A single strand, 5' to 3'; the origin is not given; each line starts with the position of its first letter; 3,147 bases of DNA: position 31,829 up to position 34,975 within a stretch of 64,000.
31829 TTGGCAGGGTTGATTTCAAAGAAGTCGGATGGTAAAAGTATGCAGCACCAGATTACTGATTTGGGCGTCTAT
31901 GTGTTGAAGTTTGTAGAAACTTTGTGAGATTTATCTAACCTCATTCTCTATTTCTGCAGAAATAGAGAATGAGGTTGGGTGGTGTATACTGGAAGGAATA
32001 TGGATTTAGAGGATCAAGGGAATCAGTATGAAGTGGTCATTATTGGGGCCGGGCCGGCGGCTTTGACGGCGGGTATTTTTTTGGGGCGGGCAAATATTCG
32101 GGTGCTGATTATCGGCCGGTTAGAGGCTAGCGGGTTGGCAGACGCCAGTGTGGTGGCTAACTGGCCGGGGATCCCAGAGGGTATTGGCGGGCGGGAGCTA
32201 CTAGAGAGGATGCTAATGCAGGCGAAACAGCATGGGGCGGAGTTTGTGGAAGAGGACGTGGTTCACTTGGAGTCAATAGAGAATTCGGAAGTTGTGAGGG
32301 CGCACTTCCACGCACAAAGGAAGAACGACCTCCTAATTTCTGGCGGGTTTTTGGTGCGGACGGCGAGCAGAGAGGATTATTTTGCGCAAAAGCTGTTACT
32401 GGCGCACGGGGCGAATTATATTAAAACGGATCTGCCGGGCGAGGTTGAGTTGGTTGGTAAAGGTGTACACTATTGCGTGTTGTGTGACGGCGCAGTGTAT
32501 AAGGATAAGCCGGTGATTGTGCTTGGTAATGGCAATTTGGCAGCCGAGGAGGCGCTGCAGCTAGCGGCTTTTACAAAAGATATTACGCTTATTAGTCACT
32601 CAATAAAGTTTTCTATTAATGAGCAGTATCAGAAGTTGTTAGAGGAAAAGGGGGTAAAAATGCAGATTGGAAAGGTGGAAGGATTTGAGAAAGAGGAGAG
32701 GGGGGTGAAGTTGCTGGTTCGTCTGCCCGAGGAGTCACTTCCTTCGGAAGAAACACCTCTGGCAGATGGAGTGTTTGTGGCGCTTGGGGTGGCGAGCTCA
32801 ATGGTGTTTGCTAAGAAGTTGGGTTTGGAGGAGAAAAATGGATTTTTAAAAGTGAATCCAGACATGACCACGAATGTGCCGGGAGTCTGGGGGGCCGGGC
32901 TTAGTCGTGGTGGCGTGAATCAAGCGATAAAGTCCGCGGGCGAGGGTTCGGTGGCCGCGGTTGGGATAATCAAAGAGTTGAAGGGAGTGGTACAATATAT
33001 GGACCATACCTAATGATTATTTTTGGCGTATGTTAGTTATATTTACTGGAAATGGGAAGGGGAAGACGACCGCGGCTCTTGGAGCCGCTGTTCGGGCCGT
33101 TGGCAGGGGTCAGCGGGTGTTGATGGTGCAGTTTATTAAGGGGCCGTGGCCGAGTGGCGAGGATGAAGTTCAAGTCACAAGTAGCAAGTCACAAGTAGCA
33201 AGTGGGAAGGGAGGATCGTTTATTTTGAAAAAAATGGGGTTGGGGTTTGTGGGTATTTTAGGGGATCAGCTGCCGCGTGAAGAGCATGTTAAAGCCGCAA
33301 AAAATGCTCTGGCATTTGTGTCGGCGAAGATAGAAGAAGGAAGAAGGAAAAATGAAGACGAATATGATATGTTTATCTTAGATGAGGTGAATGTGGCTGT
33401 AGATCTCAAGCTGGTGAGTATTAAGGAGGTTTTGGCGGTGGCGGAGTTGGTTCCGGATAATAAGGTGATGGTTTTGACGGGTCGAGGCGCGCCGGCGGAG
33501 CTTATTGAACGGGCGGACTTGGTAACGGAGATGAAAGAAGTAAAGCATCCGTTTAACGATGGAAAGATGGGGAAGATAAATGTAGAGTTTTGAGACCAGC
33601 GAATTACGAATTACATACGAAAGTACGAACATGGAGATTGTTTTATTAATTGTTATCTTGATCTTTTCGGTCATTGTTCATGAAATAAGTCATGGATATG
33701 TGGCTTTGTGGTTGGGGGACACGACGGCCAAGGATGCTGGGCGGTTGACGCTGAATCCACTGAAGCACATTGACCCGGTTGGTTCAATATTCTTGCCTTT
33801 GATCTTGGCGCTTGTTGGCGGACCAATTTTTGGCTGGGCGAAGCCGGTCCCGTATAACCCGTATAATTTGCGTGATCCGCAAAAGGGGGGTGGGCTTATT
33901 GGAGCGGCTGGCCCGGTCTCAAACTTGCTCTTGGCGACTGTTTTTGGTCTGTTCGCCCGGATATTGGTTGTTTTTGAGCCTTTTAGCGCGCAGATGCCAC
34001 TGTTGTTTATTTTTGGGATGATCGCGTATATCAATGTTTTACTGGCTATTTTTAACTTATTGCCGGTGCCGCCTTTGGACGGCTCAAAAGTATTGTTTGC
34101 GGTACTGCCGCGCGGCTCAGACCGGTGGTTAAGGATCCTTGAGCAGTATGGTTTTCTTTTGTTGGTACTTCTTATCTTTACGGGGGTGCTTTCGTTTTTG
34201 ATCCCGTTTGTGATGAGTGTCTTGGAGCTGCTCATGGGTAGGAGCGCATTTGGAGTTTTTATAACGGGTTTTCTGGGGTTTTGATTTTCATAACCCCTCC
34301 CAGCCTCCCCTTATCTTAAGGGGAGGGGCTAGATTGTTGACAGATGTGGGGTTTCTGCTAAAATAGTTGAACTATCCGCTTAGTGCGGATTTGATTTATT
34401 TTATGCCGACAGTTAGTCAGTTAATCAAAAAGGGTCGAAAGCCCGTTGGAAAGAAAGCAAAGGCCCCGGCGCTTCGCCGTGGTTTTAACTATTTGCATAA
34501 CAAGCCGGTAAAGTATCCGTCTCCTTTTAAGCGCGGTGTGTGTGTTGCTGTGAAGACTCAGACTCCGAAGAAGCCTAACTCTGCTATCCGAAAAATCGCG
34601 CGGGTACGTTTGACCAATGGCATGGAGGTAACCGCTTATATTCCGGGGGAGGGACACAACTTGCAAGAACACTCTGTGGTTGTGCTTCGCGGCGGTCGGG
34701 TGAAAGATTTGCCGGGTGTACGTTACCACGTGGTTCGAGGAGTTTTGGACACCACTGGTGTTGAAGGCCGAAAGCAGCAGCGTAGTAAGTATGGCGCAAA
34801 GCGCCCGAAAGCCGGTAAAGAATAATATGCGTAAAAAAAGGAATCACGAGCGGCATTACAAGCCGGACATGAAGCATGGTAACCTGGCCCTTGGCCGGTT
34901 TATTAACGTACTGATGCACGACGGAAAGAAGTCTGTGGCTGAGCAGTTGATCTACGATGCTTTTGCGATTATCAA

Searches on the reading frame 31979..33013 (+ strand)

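Call 45: search_protein_families(library=pfam, proteins=[window:31979-33013:+], max_evalue=0.001)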
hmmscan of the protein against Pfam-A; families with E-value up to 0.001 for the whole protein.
window:31979-33013:+ (344 aa): 7 families
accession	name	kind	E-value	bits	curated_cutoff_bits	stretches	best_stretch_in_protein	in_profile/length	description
PF07992.20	Pyr_redox_2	-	1e-34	120.7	26.1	1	17-320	1-288/291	Pyridine nucleotide-disulphide oxidoreductase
PF13738.12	Pyr_redox_3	-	3.5e-14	53.2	30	1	122-307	112-305/305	Pyridine nucleotide-disulphide oxidoreductase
PF00070.33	Pyr_redox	-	2.9e-08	34.5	22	1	179-242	2-72/82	Pyridine nucleotide-disulphide oxidoreductase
PF13241.12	NAD_binding_7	-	3.8e-05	24.7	22.1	0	175-218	6-49/104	Putative NAD(P)-binding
PF01266.30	DAO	-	0.00015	21.8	27.9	0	72-127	149-207/353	FAD dependent oxidoreductase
PF01946.23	Thi4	-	0.00029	20.6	26.2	1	15-52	16-54/235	Thi4 family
PF01494.25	FAD_binding_3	-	0.00044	20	22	1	17-49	2-34/349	FAD binding domain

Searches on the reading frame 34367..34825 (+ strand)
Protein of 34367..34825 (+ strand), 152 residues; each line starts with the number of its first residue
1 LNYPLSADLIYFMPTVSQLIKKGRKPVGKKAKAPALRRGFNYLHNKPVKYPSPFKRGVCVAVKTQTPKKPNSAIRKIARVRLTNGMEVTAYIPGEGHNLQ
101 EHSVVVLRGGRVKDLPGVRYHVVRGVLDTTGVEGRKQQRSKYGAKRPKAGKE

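Call 107: search_protein_families(library=pfam, proteins=[window:34367-34825:+], max_evalue=0.001)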
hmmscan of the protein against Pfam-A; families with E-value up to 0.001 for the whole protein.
window:34367-34825:+ (152 aa): 1 family
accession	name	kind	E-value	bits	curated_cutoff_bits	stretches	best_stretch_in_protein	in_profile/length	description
PF00164.32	Ribosom_S12_S23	-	4.3e-37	126.6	22.3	1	52-148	11-109/110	Ribosomal protein S12/S23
